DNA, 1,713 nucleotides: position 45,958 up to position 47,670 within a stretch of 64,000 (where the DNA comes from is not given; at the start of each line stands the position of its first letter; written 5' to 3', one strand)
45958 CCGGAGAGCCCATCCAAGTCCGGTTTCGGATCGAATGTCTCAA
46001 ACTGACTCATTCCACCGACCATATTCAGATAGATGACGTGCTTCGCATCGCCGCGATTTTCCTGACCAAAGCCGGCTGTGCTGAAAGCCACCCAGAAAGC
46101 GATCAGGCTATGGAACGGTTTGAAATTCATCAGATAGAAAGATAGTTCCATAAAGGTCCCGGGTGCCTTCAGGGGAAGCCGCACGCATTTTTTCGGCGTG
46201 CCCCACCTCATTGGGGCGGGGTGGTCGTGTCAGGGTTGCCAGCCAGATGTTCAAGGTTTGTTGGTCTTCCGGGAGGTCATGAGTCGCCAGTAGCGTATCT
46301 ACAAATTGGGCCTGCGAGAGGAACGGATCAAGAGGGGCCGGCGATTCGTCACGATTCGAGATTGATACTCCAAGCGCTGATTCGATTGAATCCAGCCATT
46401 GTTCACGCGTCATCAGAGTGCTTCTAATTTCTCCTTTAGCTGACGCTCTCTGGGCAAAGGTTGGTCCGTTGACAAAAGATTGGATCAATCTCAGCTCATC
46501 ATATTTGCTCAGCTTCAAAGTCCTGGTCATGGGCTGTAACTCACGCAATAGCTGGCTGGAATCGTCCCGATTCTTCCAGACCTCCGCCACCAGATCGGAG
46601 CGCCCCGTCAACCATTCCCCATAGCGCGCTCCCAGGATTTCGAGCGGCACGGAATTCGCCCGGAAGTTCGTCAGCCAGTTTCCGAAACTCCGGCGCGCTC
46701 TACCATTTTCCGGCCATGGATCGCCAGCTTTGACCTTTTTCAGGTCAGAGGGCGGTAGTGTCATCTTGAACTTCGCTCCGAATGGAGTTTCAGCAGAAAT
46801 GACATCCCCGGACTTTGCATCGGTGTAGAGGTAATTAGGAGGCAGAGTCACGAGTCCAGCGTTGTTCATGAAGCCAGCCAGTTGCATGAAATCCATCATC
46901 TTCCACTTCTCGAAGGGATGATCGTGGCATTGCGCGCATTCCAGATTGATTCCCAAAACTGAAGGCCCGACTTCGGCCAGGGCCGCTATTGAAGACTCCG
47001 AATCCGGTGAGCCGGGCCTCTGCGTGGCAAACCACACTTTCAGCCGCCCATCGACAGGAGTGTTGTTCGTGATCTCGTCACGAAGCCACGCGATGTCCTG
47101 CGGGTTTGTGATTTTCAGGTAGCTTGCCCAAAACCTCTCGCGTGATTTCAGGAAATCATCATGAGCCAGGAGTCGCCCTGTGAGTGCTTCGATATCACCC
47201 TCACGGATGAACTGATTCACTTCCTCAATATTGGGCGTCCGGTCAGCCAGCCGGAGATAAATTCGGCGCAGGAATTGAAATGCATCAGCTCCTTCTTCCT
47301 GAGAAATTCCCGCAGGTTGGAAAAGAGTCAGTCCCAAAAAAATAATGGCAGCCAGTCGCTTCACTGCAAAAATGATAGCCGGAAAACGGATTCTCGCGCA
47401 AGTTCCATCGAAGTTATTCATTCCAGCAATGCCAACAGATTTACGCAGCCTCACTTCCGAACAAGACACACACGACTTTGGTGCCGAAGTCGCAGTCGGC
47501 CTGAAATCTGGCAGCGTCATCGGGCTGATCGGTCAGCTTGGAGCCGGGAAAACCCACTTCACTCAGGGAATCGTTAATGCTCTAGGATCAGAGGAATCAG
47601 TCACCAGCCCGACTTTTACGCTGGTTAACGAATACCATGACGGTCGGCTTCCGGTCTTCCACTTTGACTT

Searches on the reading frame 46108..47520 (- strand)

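Call 60: search_protein_families(library=pfam, proteins=[window:46108-47520:-], max_evalue=0.00001)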
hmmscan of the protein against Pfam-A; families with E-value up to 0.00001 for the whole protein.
window:46108-47520:- (470 aa): 1 family
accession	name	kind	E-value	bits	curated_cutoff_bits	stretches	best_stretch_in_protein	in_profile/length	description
PF07583.16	PSCyt2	-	5.9e-21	75.8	29.8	2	179-220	165-206/209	Protein of unknown function (DUF1549)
